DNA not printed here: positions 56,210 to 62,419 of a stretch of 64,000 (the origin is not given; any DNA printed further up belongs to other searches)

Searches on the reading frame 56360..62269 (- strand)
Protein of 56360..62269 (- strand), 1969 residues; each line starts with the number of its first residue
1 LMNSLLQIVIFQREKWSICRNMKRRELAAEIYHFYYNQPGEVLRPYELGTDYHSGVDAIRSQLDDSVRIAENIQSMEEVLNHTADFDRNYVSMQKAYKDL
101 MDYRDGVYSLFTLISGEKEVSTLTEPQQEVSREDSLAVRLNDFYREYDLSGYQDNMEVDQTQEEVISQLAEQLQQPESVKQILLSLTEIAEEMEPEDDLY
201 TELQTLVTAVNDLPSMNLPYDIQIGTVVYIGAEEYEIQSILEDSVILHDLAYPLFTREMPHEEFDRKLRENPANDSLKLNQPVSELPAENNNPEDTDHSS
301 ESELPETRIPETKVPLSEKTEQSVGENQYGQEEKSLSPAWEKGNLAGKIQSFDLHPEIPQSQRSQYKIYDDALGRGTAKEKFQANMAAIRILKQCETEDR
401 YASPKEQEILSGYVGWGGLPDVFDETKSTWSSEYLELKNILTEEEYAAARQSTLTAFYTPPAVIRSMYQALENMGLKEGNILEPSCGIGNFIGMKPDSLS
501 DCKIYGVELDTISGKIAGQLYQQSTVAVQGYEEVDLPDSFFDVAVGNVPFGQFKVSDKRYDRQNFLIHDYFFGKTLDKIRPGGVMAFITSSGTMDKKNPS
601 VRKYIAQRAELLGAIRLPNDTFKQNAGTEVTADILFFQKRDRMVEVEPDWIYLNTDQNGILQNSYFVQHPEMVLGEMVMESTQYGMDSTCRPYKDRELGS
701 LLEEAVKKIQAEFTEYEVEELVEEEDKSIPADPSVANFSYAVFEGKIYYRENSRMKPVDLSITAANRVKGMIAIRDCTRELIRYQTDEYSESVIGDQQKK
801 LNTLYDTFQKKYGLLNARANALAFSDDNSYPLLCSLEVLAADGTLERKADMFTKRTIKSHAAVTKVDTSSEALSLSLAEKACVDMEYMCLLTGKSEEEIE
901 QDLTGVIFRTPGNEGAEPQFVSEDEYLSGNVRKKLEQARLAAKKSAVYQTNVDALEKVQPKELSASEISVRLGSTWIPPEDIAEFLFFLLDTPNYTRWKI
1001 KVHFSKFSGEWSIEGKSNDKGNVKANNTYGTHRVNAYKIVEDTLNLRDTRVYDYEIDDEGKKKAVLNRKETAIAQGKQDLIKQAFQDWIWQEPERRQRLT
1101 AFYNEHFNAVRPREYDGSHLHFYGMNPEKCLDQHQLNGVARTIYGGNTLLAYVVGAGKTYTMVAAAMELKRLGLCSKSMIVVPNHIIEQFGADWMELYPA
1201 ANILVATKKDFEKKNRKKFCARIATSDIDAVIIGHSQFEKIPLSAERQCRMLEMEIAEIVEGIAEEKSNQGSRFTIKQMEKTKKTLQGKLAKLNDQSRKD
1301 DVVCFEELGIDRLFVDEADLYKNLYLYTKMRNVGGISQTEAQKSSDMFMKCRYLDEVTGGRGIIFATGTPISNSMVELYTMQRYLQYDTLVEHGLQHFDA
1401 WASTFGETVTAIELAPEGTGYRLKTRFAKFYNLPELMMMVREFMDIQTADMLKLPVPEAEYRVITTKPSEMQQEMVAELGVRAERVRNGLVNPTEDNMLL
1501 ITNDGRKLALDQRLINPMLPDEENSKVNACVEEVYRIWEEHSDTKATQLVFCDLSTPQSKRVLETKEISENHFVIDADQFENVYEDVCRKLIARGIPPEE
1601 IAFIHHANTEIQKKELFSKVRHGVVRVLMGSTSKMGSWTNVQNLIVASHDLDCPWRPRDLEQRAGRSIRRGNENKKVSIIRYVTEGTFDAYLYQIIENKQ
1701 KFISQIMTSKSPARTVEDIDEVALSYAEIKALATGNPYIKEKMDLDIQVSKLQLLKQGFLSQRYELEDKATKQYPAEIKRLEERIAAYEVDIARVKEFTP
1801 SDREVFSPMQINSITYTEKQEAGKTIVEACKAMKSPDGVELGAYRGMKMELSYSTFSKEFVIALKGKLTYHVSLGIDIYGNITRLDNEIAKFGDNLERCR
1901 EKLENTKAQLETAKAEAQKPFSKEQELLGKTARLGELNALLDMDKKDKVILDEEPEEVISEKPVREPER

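Call 8: search_protein_families(library=pfam, proteins=[window:56360-62269:-], max_evalue=0.001)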
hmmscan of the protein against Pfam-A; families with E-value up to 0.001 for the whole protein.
window:56360-62269:- (1969 aa): 3 families
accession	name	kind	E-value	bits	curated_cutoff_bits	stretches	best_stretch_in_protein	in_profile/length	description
PF02384.22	N6_Mtase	-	9.6e-09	35.4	20.4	1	445-642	16-235/311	N-6 DNA Methylase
PF00176.29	SNF2-rel_dom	-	3.3e-05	23.6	24.9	0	1366-1477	159-250/290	SNF2-related domain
PF07669.17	Eco57I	-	0.00012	22.7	25.3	1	538-613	72-161/171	Eco57I restriction-modification methylase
